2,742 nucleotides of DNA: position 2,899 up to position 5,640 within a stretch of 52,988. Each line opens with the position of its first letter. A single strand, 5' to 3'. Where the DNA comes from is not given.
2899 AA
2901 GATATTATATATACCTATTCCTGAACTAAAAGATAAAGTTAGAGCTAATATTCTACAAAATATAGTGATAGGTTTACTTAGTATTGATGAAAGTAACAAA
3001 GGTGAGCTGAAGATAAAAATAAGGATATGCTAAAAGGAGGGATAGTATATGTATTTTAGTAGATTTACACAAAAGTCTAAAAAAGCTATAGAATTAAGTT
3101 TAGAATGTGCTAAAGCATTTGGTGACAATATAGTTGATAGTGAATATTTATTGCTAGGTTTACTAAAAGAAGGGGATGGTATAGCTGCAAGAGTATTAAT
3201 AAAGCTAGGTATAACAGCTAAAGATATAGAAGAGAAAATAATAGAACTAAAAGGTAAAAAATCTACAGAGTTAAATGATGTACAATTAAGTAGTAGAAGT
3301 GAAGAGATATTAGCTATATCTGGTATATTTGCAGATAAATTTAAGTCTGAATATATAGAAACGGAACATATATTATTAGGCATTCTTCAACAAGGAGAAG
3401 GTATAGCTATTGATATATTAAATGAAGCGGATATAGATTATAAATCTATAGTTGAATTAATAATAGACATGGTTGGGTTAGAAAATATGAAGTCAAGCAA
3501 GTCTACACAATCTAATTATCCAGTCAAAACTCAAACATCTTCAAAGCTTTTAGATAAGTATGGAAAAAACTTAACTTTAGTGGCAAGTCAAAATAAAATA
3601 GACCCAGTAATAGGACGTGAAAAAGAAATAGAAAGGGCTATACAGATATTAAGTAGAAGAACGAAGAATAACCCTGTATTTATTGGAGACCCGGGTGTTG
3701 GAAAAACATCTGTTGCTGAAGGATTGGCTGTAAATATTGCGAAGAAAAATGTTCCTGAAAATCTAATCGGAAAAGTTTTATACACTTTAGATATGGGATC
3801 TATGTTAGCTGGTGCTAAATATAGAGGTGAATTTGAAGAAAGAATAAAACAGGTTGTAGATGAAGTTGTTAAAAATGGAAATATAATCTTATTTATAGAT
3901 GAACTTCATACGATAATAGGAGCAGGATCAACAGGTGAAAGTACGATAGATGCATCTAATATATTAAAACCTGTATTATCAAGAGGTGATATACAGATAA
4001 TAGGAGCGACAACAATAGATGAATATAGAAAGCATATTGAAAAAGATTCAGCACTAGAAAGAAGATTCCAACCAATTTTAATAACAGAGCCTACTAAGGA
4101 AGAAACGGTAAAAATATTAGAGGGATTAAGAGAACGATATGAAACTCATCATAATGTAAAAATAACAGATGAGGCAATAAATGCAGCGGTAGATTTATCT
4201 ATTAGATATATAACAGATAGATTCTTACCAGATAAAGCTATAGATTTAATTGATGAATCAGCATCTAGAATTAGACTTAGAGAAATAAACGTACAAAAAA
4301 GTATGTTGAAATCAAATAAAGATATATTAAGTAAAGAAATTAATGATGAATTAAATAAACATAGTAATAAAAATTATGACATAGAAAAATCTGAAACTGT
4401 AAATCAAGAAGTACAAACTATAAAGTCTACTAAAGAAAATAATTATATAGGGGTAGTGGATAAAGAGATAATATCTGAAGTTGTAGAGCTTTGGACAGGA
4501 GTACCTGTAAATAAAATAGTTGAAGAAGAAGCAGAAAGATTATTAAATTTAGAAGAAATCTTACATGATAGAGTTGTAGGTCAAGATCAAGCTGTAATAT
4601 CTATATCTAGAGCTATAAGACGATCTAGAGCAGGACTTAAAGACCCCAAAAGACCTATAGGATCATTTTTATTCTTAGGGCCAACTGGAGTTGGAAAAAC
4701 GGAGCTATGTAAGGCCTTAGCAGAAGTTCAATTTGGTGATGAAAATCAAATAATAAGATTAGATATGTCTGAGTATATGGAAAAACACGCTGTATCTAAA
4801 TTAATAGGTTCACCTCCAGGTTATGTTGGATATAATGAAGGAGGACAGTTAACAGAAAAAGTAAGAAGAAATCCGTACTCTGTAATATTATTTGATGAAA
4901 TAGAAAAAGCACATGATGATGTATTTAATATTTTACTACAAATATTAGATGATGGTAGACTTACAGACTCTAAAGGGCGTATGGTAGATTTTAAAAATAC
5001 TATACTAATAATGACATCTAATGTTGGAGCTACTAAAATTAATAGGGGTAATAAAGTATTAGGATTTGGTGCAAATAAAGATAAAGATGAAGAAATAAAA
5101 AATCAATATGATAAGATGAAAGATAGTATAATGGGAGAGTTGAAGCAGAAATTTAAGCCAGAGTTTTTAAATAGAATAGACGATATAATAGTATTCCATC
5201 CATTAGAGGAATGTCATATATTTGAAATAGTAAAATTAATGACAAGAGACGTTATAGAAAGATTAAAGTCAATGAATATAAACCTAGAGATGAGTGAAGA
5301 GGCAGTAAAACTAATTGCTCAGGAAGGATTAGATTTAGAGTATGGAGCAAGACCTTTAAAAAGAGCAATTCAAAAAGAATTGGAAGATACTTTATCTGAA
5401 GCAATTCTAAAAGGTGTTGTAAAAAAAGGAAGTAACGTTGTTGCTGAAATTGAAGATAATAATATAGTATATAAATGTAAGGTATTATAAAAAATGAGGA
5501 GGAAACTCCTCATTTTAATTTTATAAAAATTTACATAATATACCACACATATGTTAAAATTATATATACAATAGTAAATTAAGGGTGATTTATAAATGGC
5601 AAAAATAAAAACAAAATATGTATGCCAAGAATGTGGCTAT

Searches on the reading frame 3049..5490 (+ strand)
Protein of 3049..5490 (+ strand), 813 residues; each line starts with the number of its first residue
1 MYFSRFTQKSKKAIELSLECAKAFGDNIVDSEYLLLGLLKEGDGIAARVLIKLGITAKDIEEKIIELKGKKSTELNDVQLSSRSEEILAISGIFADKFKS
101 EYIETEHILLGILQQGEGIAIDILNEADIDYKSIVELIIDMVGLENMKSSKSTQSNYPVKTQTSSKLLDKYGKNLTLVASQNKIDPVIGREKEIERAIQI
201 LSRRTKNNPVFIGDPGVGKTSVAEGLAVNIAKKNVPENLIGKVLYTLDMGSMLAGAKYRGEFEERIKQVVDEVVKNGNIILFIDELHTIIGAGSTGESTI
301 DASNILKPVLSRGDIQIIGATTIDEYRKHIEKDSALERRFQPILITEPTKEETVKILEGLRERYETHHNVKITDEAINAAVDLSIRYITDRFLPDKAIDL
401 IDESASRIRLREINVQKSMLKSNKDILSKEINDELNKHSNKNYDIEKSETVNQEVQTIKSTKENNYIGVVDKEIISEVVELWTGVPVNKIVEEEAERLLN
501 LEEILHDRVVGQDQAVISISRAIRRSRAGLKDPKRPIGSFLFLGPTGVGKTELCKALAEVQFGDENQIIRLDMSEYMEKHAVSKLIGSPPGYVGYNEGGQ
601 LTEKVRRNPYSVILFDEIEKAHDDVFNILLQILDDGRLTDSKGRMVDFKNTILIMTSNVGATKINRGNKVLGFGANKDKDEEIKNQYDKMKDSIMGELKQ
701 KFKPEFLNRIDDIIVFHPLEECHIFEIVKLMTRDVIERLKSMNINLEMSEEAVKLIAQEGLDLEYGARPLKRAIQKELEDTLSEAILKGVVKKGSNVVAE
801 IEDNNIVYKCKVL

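Call 7: search_protein_families(library=pfam, proteins=[window:3049-5490:+], max_evalue=10)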
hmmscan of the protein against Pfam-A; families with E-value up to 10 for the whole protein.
window:3049-5490:+ (813 aa): 39 families (the best 25 are shown)
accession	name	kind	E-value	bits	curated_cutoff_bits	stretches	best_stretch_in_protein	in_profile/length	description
PF07724.20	AAA_2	-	5.5e-74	248.2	27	2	535-713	1-166/166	AAA domain (Cdc48 subfamily)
PF17871.7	AAA_lid_9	-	1e-30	106.1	22.8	1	349-441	1-93/104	AAA lid domain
PF00004.35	AAA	-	9.8e-25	87.9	21.2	2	210-336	2-123/131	ATPase family associated with various cellular activities (AAA)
PF10431.15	ClpB_D2-small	-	1.6e-24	86.1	21.9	1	719-798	1-80/81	C-terminal, D2-small domain, of ClpB protein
PF02861.25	Clp_N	-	2e-24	85.9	20.7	2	20-66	4-50/53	Clp amino terminal domain, pathogenicity island component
PF07728.20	AAA_5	-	3.6e-16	59.9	22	2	540-661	2-125/139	AAA domain (dynein-related subfamily)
PF13191.12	AAA_16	-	1.2e-08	36.1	32.6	2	187-233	2-51/167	AAA ATPase domain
PF13401.12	AAA_22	-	2.6e-08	34.7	27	2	540-635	8-110/130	AAA domain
PF00158.32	Sigma54_activat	-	2.1e-07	31.2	20.2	1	539-640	24-124/168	Sigma-54 interaction domain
PF20720.3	nSTAND3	-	1.2e-06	28.8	27.2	2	192-234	5-45/155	Novel STAND NTPase 3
PF01695.23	IstB_IS21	-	2.9e-06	27.4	24.1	2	204-271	90-153/238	IstB-like ATP binding protein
PF13173.12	AAA_14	-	3.1e-06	27.7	27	1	541-636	6-88/129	AAA domain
PF13238.12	AAA_18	-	7.9e-06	26.8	29.4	2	543-563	4-25/128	AAA domain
PF12775.13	AAA_7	-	2.1e-05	24.6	25.8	2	539-588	35-84/181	P-loop containing dynein motor region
PF01637.24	ATPase_2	-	2.4e-05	24.7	33.2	3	262-366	94-201/225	ATPase domain predominantly from Archaea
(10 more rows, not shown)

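Call 8: find_encoding_contigs(protein=window:3049-5490:+, flank=10000, max_places=6)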
Protein window:3049-5490:+ (813 aa): no gene with exactly this product is on record in the collection.

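Call 9: find_related_loci(query=window:3049-5490:+, collection=genome_contigs, flank=6000)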
Query window:3049-5490:+ (813 aa) in genome_contigs; peptide patterns used: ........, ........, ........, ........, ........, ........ (x = any residue, [..] = any of these).
600 stretches matched a pattern (row limit reached: there are more); 600 encode a relative of the query (tblastn E <= 1e-3); the best 80 are kept; 80 distinct loci.
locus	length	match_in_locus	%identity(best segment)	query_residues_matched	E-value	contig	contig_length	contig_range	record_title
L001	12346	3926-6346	54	1-811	0e+0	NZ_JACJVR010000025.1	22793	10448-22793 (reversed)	Cohnella xylanilytica strain DSM 25239 contig_25, whole genome shotgun sequence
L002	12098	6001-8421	53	1-811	0e+0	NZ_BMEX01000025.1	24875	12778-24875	Kroppenstedtia guangzhouensis strain CGMCC 1.12404 sequence25, whole genome shotgun sequence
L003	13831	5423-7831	54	1-807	0e+0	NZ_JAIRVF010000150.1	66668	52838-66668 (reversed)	MAG: Paenibacillus sp. isolate Fux382_bin13 k119_248365, whole genome shotgun sequence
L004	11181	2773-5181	53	1-807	0e+0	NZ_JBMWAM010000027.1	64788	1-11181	Paenibacillus sp. sgz302251 G2266_scaffold27, whole genome shotgun sequence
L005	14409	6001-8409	53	1-807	0e+0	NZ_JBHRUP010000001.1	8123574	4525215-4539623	Paenibacillus sepulcri strain CCM 7311 contig_1, whole genome shotgun sequence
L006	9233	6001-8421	54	1-808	0e+0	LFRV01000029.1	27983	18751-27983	MAG: Clostridiales bacterium DTU069 scaffold15984, whole genome shotgun sequence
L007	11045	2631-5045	53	1-810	0e+0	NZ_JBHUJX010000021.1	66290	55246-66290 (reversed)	Bacillus sp. CGMCC 1.16607 GCM70020056_35, whole genome shotgun sequence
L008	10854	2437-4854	54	1-811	0e+0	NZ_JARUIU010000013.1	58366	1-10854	Jeotgalibacillus sp. ET6 NODE_13_length_58366_cov_166.457050, whole genome shotgun sequence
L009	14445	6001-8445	53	1-809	0e+0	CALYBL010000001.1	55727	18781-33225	MAG: uncultured Clostridia bacterium isolate E0_RM__bin169 genome assembly, contig: E0_RM__k127_2301211, whole genome sh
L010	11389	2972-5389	53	1-809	0e+0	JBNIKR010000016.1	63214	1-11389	Sutcliffiella halmapala strain 445 NODE_16_length_63214_cov_26.665478, whole genome shotgun sequence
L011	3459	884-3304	52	1-811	0e+0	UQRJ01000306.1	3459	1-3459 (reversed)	uncultured Sporolactobacillus sp. isolate UMGS561 genome assembly, contig: NODE_3054_length_3459_cov_7.014689, whole gen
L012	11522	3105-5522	53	1-809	0e+0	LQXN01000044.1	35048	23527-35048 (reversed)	Sutcliffiella horikoshii DSM 8719 Cont79, whole genome shotgun sequence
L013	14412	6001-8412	55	3-809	0e+0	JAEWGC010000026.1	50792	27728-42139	MAG: Bacillota bacterium isolate OH_PBlB_208 k127_490232, whole genome shotgun sequence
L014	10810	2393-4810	54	1-810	0e+0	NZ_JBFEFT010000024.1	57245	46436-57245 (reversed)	Bacillus sp. 179-C3.3 HS NODE_24_length_57245_cov_9.780419, whole genome shotgun sequence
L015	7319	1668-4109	53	3-809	0e+0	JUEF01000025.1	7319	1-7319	MAG: Peptococcaceae bacterium BICA1-8 BICA1a_1032701, whole genome shotgun sequence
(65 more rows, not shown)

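Call 16: find_homologous_proteins(query=window:3049-5490:+, max_evalue=1e-100)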
Query window:3049-5490:+ (813 aa): 7998 proteins with E <= 1e-100 among 8000 candidates; the best 120 are listed.
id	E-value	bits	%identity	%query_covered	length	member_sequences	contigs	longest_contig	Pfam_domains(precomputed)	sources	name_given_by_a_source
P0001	0.0e+0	1743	100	100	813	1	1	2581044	PF13173.13,PF02861.26,PF00004.36,PF13401.13,PF17871.8,PF13238.13,PF01637.25,PF07728.21,PF13191.13,PF00158.33,PF07724.21,PF12775.14,PF10431.16,PF20720.4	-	-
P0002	0.0e+0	1672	96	100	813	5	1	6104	PF02861.26,PF00004.36,PF13401.13,PF17871.8,PF13238.13,PF01637.25,PF07728.21,PF13191.13,PF00158.33,PF07724.21,PF10431.16,PF20720.4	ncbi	-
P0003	0.0e+0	1657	94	100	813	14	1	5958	PF13173.13,PF02861.26,PF00004.36,PF13401.13,PF17871.8,PF13238.13,PF07728.21,PF13191.13,PF00158.33,PF07724.21,PF12775.14,PF10431.16,PF20720.4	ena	-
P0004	0.0e+0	1497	87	100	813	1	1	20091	PF13173.13,PF02861.26,PF00004.36,PF13401.13,PF23569.2,PF17871.8,PF13238.13,PF01637.25,PF07728.21,PF13191.13,PF00158.33,PF07724.21,PF12775.14,PF05621.18,PF10431.16,PF20720.4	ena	-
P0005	0.0e+0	1497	87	100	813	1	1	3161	PF13173.13,PF02861.26,PF00004.36,PF13401.13,PF23569.2,PF17871.8,PF13238.13,PF01637.25,PF07728.21,PF13191.13,PF00158.33,PF07724.21,PF12775.14,PF05621.18,PF10431.16,PF20720.4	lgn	-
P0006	0.0e+0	1496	87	100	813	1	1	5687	PF13173.13,PF02861.26,PF00004.36,PF13401.13,PF23569.2,PF17871.8,PF13238.13,PF01637.25,PF07728.21,PF13191.13,PF00158.33,PF07724.21,PF12775.14,PF05621.18,PF10431.16,PF20720.4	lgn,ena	-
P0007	0.0e+0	1496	87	100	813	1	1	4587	PF13173.13,PF02861.26,PF00004.36,PF13401.13,PF23569.2,PF17871.8,PF13238.13,PF01637.25,PF07728.21,PF13191.13,PF00158.33,PF07724.21,PF12775.14,PF05621.18,PF10431.16,PF20720.4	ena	-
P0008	0.0e+0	1496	87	100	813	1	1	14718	PF13173.13,PF02861.26,PF00004.36,PF13401.13,PF23569.2,PF17871.8,PF13238.13,PF01637.25,PF07728.21,PF13191.13,PF00158.33,PF07724.21,PF12775.14,PF05621.18,PF10431.16,PF20720.4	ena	-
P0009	0.0e+0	1495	87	100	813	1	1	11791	PF13173.13,PF02861.26,PF00004.36,PF13401.13,PF23569.2,PF17871.8,PF13238.13,PF01637.25,PF07728.21,PF13191.13,PF00158.33,PF07724.21,PF12775.14,PF05621.18,PF10431.16,PF20720.4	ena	-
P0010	0.0e+0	1495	87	100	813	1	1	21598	PF13173.13,PF02861.26,PF00004.36,PF13401.13,PF23569.2,PF17871.8,PF13238.13,PF01637.25,PF07728.21,PF13191.13,PF00158.33,PF07724.21,PF12775.14,PF05621.18,PF10431.16,PF20720.4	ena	-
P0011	0.0e+0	1495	87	100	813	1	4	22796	PF13173.13,PF02861.26,PF00004.36,PF13401.13,PF23569.2,PF17871.8,PF13238.13,PF01637.25,PF07728.21,PF13191.13,PF00158.33,PF07724.21,PF12775.14,PF05621.18,PF10431.16,PF20720.4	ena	-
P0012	0.0e+0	1495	86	100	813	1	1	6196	PF13173.13,PF02861.26,PF00004.36,PF13401.13,PF23569.2,PF17871.8,PF13238.13,PF01637.25,PF07728.21,PF13191.13,PF00158.33,PF07724.21,PF12775.14,PF05621.18,PF10431.16,PF20720.4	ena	-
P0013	0.0e+0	1495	86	100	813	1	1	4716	PF13173.13,PF02861.26,PF00004.36,PF13401.13,PF23569.2,PF17871.8,PF13238.13,PF01637.25,PF07728.21,PF13191.13,PF00158.33,PF07724.21,PF12775.14,PF05621.18,PF10431.16,PF20720.4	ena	-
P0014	0.0e+0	1495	86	100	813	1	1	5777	PF13173.13,PF02861.26,PF00004.36,PF13401.13,PF23569.2,PF17871.8,PF13238.13,PF01637.25,PF07728.21,PF13191.13,PF00158.33,PF07724.21,PF12775.14,PF05621.18,PF10431.16,PF20720.4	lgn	-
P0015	0.0e+0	1495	87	100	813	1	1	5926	PF13173.13,PF02861.26,PF00004.36,PF13401.13,PF23569.2,PF17871.8,PF13238.13,PF01637.25,PF07728.21,PF13191.13,PF00158.33,PF07724.21,PF12775.14,PF05621.18,PF10431.16,PF20720.4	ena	-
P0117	0.0e+0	1491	86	100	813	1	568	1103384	PF13173.13,PF02861.26,PF00004.36,PF13401.13,PF23569.2,PF17871.8,PF13238.13,PF01637.25,PF07728.21,PF13191.13,PF00158.33,PF07724.21,PF12775.14,PF05621.18,PF10431.16,PF20720.4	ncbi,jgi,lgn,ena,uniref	ncbi:MAG: ATP-dependent Clp protease ATP-binding subunit [Romboutsia timonensis]|uniref:ATP-dependen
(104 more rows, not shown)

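Call 18: find_encoding_contigs(protein=P0117, flank=8000, max_places=3)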
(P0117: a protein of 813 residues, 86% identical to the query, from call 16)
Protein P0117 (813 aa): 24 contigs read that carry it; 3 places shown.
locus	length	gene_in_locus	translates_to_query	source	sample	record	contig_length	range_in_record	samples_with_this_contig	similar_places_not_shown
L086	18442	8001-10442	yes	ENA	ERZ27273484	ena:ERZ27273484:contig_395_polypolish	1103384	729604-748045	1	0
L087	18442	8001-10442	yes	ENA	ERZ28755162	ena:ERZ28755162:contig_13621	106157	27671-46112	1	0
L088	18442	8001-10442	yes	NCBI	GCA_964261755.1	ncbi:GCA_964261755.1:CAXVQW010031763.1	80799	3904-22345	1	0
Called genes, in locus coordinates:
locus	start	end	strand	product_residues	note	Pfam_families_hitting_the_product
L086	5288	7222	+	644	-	PF00009:GTP_EFTU, PF01926:MMR_HSR1, PF22042:EF-G_D2, PF03144:GTP_EFTU_D2, PF14492:EFG_III, PF16658:RF3_C (weak), PF03764:EFG_IV, PF00679:EFG_C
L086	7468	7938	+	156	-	PF05848:CtsR, PF17727:CtsR_C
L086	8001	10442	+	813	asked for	PF02861:Clp_N, PF00158:Sigma54_activat (faint), PF00004:AAA, PF17871:AAA_lid_9, PF07724:AAA_2, PF00004:AAA, PF07728:AAA_5, PF10431:ClpB_D2-small, +9 more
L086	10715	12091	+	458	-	PF18073:Zn_ribbon_LapB, PF00154:RecA_N (weak), PF13481:AAA_25, PF03796:DnaB_C, PF06745:ATPase, PF23442:DUF7125 (weak), PF13541:ChlI, PF05362:Lon_C, +1 more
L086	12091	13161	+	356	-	PF02457:DAC, PF10635:DisA-linker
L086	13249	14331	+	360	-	PF27675:YCF81_N, PF01938:TRAM (faint), PF01850:PIN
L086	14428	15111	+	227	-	PF00483:NTP_transferase, PF01128:IspD, PF02348:CTP_transf_3 (faint), PF12804:NTP_transf_3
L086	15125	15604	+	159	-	PF02542:YgbB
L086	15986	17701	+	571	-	PF00587:tRNA-synt_2b, PF04073:tRNA_edit, PF03129:HGTP_anticodon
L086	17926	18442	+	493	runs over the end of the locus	PF00749:tRNA-synt_1c, PF19269:Anticodon_2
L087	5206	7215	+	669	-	PF00009:GTP_EFTU, PF01926:MMR_HSR1, PF22042:EF-G_D2, PF03144:GTP_EFTU_D2, PF16658:RF3_C (weak), PF14492:EFG_III, PF03764:EFG_IV, PF00679:EFG_C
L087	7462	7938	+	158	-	PF05848:CtsR, PF17727:CtsR_C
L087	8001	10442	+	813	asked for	PF02861:Clp_N, PF00158:Sigma54_activat (faint), PF00004:AAA, PF17871:AAA_lid_9, PF07724:AAA_2, PF00004:AAA, PF07728:AAA_5, PF10431:ClpB_D2-small, +9 more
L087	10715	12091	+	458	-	PF18073:Zn_ribbon_LapB, PF00154:RecA_N (weak), PF13481:AAA_25, PF03796:DnaB_C, PF06745:ATPase, PF23442:DUF7125 (weak), PF13541:ChlI, PF05362:Lon_C, +1 more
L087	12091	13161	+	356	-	PF02457:DAC, PF10635:DisA-linker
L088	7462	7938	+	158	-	PF05848:CtsR, PF17727:CtsR_C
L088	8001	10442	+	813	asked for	PF02861:Clp_N, PF00158:Sigma54_activat (faint), PF00004:AAA, PF17871:AAA_lid_9, PF07724:AAA_2, PF00004:AAA, PF07728:AAA_5, PF10431:ClpB_D2-small, +9 more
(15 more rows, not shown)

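Call 19: find_encoding_contigs(protein=P0004, flank=8000, max_places=2)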
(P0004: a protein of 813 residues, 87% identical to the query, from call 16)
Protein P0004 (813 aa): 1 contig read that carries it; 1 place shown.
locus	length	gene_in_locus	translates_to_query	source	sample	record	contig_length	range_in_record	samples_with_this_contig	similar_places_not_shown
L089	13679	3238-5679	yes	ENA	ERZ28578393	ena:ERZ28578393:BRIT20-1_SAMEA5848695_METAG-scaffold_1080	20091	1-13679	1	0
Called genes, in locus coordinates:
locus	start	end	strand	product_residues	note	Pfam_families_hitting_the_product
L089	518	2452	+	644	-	PF00009:GTP_EFTU, PF01926:MMR_HSR1, PF22042:EF-G_D2, PF03144:GTP_EFTU_D2, PF14492:EFG_III, PF16658:RF3_C (weak), PF03764:EFG_IV, PF00679:EFG_C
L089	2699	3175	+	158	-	PF05848:CtsR, PF17727:CtsR_C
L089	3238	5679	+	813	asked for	PF02861:Clp_N, PF00158:Sigma54_activat (faint), PF00004:AAA, PF17871:AAA_lid_9, PF07724:AAA_2, PF00004:AAA, PF07728:AAA_5, PF10431:ClpB_D2-small, +9 more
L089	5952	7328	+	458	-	PF18073:Zn_ribbon_LapB, PF00154:RecA_N (weak), PF13481:AAA_25, PF03796:DnaB_C, PF06745:ATPase, PF23442:DUF7125 (weak), PF13541:ChlI, PF05362:Lon_C, +1 more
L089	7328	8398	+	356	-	PF02457:DAC, PF10635:DisA-linker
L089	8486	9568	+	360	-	PF27675:YCF81_N, PF01938:TRAM (faint), PF01850:PIN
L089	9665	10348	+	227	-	PF00483:NTP_transferase, PF01128:IspD, PF12804:NTP_transf_3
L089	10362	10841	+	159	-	PF02542:YgbB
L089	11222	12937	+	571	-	PF00587:tRNA-synt_2b, PF04073:tRNA_edit, PF03129:HGTP_anticodon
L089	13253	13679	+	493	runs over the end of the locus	PF00749:tRNA-synt_1c, PF19269:Anticodon_2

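Call 23: find_encoding_contigs(protein=P0002, flank=8000, max_places=3)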
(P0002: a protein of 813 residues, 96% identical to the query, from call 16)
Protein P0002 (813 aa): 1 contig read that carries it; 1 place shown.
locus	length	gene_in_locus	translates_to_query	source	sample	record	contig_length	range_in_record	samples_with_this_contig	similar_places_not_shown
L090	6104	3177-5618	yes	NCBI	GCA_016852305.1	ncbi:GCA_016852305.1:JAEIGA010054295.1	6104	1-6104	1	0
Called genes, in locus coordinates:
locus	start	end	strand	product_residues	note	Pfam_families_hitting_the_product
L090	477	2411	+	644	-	PF00009:GTP_EFTU, PF01926:MMR_HSR1, PF22042:EF-G_D2, PF03144:GTP_EFTU_D2, PF14492:EFG_III, PF16658:RF3_C (weak), PF03764:EFG_IV, PF00679:EFG_C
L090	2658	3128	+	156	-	PF05848:CtsR, PF17727:CtsR_C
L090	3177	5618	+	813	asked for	PF02861:Clp_N, PF00158:Sigma54_activat (faint), PF00004:AAA, PF17871:AAA_lid_9, PF00004:AAA, PF07724:AAA_2, PF07728:AAA_5, PF10431:ClpB_D2-small, +5 more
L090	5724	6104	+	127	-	?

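Call 24: find_encoding_contigs(protein=P0003, flank=8000, max_places=3)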
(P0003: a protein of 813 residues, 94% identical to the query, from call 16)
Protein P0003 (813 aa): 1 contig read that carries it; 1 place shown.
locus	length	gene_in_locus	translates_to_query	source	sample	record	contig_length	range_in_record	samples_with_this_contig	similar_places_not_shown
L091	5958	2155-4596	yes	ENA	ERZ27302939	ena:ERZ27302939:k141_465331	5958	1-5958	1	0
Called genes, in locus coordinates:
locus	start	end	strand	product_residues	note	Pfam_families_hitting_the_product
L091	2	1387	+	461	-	?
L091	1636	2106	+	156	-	PF05848:CtsR, PF17727:CtsR_C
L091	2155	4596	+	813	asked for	PF02861:Clp_N, PF00158:Sigma54_activat (faint), PF00004:AAA, PF17871:AAA_lid_9, PF00004:AAA, PF07724:AAA_2, PF07728:AAA_5, PF10431:ClpB_D2-small, +6 more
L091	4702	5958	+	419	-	?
